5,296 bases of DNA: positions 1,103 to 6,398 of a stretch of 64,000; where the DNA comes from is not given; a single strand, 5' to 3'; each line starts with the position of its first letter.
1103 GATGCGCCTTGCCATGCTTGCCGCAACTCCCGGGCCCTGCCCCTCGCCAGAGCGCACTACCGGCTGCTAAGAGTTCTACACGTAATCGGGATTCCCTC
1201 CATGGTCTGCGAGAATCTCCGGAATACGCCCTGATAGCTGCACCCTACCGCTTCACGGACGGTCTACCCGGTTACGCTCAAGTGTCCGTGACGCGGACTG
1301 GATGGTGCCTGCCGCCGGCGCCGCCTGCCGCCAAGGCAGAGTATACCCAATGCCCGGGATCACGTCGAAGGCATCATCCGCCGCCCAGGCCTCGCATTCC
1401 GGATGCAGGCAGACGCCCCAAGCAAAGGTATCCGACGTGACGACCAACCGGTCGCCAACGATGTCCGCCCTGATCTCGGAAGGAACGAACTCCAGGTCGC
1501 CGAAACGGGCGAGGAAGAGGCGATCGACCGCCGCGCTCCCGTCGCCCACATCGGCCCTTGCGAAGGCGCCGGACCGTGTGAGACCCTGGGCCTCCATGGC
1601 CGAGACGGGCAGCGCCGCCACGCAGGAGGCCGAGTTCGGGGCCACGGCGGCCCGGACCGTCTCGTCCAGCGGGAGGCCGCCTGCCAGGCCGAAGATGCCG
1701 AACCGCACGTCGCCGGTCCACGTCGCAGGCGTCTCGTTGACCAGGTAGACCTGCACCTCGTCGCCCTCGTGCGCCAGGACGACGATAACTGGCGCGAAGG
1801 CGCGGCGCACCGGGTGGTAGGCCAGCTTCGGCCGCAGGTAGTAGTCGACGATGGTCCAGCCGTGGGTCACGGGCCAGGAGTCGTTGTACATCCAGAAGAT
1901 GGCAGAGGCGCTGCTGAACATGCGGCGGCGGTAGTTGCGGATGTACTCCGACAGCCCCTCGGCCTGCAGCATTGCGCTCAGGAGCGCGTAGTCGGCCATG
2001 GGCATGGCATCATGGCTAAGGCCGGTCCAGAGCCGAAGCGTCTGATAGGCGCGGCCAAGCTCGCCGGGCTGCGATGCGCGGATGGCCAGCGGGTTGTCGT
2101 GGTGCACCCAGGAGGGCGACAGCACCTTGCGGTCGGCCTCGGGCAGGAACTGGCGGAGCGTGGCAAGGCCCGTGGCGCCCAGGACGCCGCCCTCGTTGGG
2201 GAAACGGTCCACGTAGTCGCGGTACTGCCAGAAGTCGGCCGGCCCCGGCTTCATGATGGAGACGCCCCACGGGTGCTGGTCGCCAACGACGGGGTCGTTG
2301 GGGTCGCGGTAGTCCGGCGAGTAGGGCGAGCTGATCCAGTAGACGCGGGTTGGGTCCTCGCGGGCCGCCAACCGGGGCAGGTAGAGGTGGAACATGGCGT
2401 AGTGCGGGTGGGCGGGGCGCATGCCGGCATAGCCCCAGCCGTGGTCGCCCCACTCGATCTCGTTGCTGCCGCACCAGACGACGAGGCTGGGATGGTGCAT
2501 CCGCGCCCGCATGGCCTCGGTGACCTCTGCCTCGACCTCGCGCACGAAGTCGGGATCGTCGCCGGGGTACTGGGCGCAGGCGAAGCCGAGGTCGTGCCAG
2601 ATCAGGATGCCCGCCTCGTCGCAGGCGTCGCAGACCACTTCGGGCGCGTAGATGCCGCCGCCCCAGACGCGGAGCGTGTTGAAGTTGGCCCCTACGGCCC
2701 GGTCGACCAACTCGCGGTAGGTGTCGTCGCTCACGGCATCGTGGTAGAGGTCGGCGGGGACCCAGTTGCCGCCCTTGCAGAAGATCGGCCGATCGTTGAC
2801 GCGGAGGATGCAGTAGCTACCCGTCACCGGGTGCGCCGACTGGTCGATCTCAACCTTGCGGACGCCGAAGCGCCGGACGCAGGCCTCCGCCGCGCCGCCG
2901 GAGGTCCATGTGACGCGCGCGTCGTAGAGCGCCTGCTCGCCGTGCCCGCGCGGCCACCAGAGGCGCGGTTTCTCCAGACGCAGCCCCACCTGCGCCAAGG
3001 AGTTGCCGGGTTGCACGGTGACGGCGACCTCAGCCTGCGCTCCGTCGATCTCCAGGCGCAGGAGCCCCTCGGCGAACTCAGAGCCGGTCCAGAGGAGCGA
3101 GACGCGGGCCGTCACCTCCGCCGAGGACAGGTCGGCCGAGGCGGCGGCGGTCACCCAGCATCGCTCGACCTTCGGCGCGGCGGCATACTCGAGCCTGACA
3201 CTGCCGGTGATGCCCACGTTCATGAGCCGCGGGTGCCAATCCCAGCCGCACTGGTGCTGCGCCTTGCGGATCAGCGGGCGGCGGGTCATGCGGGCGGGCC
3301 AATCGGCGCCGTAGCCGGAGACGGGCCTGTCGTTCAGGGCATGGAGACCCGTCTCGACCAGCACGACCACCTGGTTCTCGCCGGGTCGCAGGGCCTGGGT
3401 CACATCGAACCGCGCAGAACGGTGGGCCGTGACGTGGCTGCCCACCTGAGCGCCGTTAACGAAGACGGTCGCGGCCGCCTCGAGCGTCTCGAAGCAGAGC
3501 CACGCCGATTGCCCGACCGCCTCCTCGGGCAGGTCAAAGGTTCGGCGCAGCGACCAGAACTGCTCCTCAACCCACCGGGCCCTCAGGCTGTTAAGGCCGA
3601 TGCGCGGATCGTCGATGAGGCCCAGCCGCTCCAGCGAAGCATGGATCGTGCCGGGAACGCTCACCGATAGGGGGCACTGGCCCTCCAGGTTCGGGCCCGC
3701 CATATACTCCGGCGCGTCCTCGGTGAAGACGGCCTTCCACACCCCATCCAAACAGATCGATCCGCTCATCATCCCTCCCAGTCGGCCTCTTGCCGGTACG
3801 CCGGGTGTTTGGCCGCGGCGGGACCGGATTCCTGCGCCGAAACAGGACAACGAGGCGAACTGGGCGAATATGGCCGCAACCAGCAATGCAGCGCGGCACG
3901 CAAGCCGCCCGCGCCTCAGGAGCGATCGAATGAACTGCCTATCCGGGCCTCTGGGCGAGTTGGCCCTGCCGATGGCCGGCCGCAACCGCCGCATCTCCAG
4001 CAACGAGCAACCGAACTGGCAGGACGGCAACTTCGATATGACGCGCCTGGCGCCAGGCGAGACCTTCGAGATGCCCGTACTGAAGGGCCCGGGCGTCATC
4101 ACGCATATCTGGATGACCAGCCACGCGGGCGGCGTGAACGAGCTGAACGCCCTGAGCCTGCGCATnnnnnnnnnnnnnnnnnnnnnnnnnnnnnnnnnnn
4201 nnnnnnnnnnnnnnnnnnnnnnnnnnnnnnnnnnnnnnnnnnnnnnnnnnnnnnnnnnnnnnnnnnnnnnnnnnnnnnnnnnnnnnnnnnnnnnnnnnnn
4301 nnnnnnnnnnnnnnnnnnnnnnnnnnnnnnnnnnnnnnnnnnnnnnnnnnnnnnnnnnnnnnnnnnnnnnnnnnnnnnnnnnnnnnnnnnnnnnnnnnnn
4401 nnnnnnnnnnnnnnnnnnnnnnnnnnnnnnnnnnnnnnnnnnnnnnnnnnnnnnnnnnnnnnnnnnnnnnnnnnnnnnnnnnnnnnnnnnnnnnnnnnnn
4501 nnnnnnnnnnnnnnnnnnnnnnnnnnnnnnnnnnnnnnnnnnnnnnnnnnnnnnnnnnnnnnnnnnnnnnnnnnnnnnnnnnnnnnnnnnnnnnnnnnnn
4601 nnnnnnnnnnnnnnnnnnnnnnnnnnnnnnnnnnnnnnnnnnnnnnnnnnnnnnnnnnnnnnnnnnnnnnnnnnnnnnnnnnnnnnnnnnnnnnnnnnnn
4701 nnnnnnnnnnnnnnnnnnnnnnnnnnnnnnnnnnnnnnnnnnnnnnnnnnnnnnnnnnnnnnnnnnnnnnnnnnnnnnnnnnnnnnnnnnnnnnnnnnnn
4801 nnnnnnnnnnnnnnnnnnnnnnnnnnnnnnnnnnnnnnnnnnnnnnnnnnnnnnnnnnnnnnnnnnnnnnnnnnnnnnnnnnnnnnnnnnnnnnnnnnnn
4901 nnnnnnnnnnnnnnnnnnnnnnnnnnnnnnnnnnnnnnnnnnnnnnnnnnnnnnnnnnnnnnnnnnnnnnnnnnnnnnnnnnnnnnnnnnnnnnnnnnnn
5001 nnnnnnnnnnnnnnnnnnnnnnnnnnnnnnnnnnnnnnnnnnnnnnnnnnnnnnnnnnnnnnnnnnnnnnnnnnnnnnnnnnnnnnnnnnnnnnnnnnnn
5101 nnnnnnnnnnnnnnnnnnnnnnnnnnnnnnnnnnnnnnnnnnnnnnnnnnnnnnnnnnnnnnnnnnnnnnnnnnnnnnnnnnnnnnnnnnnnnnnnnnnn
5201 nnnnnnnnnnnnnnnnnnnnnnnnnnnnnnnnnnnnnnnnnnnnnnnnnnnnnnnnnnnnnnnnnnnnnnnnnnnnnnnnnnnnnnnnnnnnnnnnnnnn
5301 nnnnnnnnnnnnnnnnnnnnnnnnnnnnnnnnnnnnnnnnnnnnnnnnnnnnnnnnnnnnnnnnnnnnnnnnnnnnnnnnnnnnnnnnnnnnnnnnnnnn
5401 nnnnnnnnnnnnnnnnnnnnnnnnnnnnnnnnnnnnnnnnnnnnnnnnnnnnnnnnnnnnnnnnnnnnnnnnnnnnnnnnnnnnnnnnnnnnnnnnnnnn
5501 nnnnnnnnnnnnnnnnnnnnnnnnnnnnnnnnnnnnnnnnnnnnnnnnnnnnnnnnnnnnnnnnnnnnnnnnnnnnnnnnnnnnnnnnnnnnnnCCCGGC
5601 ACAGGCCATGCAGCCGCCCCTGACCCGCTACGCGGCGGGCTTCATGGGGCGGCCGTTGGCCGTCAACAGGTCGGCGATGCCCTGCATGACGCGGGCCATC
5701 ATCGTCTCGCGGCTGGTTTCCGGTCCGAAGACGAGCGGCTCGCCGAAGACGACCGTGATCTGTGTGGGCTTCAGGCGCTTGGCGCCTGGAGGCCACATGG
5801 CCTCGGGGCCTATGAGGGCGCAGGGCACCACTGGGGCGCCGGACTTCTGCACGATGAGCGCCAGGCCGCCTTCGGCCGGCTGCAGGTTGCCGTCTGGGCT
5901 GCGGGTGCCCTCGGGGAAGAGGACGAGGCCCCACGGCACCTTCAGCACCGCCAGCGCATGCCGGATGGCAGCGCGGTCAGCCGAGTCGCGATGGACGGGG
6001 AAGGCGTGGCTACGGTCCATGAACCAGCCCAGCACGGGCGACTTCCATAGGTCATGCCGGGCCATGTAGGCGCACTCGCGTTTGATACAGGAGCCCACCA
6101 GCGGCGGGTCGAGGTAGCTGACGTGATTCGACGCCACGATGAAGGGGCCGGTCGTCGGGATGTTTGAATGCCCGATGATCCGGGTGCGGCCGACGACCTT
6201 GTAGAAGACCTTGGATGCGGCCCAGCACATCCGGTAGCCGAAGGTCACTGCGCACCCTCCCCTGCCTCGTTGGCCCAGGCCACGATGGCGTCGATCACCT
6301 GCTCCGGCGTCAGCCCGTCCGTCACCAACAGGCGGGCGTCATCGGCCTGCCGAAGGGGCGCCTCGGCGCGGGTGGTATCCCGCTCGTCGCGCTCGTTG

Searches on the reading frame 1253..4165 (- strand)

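Call 60: search_protein_families(library=pfam, proteins=[window:1253-4165:-], max_evalue=0.00001)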
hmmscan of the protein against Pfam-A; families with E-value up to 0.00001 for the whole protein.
window:1253-4165:- (970 aa): 3 families
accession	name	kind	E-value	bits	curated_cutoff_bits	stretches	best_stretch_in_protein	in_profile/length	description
PF22666.2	Glyco_hydro_2_N2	-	1.3e-37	129.9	27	1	166-320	12-166/167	Glycosyl hydrolase 2 galactose-binding domain-like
PF02837.24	Glyco_hydro_2_N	-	9.2e-10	39.1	28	1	206-270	69-133/169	Glycosyl hydrolases family 2, sugar binding domain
PF00703.27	Glyco_hydro_2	-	3.1e-09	38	23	1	333-436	3-109/109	Glycosyl hydrolases family 2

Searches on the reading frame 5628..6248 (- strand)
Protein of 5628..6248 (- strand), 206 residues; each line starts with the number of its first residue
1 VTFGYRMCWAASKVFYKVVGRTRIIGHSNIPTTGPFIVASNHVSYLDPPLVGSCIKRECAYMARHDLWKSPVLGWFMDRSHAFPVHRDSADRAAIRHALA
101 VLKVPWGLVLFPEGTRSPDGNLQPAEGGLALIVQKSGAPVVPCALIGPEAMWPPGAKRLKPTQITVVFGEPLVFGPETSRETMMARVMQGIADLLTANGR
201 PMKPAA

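Call 60: search_protein_families(library=pfam, proteins=[window:5628-6248:-], max_evalue=0.00001)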
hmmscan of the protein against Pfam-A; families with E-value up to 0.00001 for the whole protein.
window:5628-6248:- (206 aa): 1 family
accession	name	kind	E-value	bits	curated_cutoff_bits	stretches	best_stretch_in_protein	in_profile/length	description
PF01553.26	Acyltransferase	-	2.3e-25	89.4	23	1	23-145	3-131/132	Acyltransferase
